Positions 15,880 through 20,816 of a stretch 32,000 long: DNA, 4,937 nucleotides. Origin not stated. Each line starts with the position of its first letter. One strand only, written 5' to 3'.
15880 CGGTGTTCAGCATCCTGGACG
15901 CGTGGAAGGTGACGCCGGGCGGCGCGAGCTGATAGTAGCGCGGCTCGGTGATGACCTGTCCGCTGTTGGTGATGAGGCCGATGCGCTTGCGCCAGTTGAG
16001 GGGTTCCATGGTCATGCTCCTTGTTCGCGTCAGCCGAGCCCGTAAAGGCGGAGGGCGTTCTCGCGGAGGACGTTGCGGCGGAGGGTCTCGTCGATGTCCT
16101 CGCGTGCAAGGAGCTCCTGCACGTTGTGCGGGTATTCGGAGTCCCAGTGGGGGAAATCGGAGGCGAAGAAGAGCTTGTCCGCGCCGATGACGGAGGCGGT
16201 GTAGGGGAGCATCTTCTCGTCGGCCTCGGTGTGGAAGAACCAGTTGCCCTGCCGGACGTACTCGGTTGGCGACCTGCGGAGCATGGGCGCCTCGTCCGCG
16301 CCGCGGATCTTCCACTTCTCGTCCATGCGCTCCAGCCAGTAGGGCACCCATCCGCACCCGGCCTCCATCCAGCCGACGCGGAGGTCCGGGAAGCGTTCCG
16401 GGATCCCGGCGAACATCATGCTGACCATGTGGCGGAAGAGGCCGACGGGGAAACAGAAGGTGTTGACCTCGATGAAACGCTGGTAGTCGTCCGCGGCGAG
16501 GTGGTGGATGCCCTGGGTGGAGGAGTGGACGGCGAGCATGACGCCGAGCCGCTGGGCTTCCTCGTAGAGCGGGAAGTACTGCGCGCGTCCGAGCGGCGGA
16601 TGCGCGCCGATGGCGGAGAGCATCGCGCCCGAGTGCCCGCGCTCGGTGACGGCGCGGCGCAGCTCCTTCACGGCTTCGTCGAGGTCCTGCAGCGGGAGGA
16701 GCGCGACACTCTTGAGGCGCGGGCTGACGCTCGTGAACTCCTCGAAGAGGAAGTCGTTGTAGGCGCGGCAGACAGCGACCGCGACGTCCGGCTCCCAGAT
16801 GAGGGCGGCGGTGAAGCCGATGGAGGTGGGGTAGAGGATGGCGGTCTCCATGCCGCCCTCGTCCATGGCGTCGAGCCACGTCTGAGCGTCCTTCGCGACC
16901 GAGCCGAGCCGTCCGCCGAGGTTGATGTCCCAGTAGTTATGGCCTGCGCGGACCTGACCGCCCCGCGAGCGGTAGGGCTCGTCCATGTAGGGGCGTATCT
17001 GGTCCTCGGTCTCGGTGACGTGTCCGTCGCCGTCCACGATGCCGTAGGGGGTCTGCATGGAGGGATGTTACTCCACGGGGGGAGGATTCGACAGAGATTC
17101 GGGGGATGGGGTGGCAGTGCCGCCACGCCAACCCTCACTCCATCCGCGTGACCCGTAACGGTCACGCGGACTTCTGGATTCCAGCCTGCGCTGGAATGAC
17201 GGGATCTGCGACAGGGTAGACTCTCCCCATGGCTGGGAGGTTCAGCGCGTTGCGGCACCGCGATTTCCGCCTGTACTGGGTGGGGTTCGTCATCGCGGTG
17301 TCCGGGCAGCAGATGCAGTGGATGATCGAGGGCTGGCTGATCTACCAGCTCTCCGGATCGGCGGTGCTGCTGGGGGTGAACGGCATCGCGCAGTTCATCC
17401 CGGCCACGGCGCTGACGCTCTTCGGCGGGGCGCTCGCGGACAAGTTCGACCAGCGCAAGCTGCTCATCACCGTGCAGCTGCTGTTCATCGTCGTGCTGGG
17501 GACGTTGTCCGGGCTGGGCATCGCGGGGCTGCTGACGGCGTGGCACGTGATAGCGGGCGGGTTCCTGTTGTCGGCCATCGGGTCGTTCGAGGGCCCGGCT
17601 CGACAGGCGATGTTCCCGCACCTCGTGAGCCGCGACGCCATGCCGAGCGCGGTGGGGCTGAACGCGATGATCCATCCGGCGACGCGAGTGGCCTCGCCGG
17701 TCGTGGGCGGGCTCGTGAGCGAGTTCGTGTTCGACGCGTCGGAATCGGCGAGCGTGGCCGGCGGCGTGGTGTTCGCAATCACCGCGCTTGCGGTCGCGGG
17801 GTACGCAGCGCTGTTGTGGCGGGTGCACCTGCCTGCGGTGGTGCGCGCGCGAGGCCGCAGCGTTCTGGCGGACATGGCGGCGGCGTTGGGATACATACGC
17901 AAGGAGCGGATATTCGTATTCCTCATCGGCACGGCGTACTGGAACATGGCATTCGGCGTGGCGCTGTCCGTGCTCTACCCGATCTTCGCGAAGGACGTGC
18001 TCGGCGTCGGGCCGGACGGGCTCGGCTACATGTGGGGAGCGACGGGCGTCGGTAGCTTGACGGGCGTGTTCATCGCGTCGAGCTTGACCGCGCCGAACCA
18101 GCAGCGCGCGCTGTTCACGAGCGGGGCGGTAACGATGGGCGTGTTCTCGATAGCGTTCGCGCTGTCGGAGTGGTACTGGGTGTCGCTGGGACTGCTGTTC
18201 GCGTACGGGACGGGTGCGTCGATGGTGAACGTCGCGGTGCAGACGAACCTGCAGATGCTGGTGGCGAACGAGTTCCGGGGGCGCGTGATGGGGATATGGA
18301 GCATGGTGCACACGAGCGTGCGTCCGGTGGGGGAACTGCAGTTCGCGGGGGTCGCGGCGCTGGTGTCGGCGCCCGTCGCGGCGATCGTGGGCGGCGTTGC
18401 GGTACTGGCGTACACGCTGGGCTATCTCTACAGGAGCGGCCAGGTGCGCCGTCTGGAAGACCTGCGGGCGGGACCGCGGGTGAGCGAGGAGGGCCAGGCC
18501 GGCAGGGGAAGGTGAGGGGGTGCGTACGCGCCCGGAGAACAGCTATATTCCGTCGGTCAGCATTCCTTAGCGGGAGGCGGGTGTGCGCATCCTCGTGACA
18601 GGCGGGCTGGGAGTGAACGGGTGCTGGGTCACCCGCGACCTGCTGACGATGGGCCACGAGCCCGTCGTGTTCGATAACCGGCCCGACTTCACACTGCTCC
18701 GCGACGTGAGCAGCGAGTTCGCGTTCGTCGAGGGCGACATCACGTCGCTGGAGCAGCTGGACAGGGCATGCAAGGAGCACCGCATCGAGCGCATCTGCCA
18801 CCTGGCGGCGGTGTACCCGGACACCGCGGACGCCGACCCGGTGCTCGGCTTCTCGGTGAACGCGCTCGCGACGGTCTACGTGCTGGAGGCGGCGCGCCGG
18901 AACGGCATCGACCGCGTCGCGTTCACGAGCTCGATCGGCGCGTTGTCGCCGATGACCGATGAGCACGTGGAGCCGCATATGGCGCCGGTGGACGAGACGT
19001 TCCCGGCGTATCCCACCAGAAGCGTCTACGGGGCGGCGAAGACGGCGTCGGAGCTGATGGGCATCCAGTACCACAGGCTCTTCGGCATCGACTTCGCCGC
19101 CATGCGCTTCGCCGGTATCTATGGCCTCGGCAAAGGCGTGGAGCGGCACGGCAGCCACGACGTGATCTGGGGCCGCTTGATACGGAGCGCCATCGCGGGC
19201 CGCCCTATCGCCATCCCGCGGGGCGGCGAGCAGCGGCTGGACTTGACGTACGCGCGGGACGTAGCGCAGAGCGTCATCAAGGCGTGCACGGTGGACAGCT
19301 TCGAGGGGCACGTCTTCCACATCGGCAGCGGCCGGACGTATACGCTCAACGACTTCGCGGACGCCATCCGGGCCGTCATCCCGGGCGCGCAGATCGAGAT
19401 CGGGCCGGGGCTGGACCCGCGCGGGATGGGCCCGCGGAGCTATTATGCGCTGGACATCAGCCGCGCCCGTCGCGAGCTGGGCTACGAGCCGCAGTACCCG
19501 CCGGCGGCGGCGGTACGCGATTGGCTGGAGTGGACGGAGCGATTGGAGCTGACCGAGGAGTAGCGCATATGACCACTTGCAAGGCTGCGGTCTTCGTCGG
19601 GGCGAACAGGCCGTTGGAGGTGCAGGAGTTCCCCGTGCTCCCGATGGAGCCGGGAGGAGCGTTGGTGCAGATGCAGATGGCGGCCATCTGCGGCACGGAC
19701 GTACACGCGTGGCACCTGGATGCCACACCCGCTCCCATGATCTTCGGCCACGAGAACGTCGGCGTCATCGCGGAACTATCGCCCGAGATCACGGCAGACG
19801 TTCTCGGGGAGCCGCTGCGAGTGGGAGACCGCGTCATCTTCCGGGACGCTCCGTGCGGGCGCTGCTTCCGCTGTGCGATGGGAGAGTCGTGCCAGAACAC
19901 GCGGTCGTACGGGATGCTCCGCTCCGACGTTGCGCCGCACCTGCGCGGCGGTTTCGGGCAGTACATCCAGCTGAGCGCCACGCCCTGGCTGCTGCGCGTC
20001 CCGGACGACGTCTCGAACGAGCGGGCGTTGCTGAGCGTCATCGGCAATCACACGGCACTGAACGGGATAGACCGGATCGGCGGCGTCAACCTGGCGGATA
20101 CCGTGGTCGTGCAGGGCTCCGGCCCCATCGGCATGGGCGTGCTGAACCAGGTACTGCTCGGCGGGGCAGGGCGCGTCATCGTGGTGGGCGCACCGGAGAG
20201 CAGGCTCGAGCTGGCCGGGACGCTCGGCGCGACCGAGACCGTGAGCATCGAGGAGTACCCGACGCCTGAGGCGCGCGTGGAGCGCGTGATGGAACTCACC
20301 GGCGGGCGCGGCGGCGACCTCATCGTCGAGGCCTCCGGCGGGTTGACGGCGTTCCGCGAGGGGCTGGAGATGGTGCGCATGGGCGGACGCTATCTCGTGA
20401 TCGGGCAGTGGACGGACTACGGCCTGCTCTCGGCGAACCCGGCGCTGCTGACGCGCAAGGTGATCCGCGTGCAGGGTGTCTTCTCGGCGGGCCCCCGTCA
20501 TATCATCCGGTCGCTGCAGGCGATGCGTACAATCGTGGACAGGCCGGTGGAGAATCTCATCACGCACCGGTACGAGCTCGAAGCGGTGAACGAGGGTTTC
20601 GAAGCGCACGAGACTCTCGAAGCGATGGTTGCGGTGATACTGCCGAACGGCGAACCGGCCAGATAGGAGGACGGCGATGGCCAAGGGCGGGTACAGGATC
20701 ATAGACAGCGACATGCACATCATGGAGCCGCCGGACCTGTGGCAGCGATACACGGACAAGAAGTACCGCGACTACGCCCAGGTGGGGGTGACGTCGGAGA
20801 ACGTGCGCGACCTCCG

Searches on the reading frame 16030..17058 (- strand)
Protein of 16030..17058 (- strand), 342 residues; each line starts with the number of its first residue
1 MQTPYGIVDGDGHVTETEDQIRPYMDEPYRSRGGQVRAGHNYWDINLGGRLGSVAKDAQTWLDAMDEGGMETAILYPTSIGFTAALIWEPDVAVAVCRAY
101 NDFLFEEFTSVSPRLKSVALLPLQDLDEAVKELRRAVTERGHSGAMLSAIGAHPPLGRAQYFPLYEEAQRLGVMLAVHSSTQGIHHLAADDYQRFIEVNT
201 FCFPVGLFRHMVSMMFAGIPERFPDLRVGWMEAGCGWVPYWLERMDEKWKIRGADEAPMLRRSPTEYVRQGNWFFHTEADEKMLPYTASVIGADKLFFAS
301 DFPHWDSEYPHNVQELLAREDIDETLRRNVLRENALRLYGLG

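Call 6: search_protein_families(library=pfam, proteins=[window:16030-17058:-], max_evalue=0.001)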
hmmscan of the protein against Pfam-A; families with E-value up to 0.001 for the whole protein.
window:16030-17058:- (342 aa): 1 family
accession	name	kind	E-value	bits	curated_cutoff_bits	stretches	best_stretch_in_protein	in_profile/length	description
PF04909.20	Amidohydro_2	-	5.5e-31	108.8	26.4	1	87-341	52-289/289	Amidohydrolase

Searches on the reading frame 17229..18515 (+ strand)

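Call 6: search_protein_families(library=pfam, proteins=[window:17229-18515:+], max_evalue=0.001)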
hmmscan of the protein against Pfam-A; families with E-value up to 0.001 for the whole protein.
window:17229-18515:+ (428 aa): 2 families
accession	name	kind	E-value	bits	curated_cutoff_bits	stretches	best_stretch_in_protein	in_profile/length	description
PF05977.19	MFS_3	-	1.1e-34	120.2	27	1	3-397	2-388/524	Transmembrane secretion effector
PF07690.21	MFS_1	-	1.1e-23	84.2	33.4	1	17-366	2-344/347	Major Facilitator Superfamily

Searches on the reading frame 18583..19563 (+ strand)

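Call 6: search_protein_families(library=pfam, proteins=[window:18583-19563:+], max_evalue=0.001)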
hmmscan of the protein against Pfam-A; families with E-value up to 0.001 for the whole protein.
window:18583-19563:+ (326 aa): 6 families
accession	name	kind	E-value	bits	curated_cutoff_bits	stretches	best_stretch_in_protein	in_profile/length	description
PF01370.27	Epimerase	-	3.1e-36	125.4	20.9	1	3-248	1-240/240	NAD dependent epimerase/dehydratase family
PF16363.11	GDP_Man_Dehyd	-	2.6e-25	90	27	1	4-307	1-325/332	GDP-mannose 4,6 dehydratase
PF01073.25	3Beta_HSD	-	3.6e-11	43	22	1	4-184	1-186/280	3-beta hydroxysteroid dehydrogenase/isomerase family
PF04321.23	RmlD_sub_bind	-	4.7e-10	39.5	27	1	1-266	1-231/287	RmlD substrate binding domain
PF02719.21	Polysacc_synt_2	-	2.6e-07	30.6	20.2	1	3-124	1-135/293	Polysaccharide biosynthesis protein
PF13460.12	NAD_binding_10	-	5.6e-05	23.5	27.2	1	13-128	7-109/184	NAD(P)H-binding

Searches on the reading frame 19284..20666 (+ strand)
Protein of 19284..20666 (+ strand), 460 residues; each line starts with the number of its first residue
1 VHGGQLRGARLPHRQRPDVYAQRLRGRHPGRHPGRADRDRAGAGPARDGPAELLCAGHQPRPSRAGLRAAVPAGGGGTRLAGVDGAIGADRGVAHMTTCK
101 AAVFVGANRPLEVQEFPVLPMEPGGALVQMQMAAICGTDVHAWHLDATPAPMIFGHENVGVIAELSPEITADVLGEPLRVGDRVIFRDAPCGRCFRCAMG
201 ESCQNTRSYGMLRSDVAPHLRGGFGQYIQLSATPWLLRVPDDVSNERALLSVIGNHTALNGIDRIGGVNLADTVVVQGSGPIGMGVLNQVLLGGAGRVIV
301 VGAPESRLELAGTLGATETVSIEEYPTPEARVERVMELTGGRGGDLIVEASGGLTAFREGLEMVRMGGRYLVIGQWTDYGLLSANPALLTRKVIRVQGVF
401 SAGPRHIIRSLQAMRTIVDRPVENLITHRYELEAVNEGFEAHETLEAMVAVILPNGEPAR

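Call 6: search_protein_families(library=pfam, proteins=[window:19284-20666:+], max_evalue=0.001)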
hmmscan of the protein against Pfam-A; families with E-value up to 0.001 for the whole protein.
window:19284-20666:+ (460 aa): 4 families
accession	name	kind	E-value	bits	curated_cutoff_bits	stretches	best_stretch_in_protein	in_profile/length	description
PF08240.17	ADH_N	-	1.5e-17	64.1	23.5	1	123-241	2-104/104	Alcohol dehydrogenase GroES-like domain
PF00107.32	ADH_zinc_N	-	4.5e-16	59.4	31.8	1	281-406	1-119/129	Zinc-binding dehydrogenase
PF16912.11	Glu_dehyd_C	-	1.3e-07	31.8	34.9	1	272-444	32-203/211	Glucose dehydrogenase C-terminus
PF13602.12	ADH_zinc_N_2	-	0.00013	23.3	27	1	314-443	1-124/134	Zinc-binding dehydrogenase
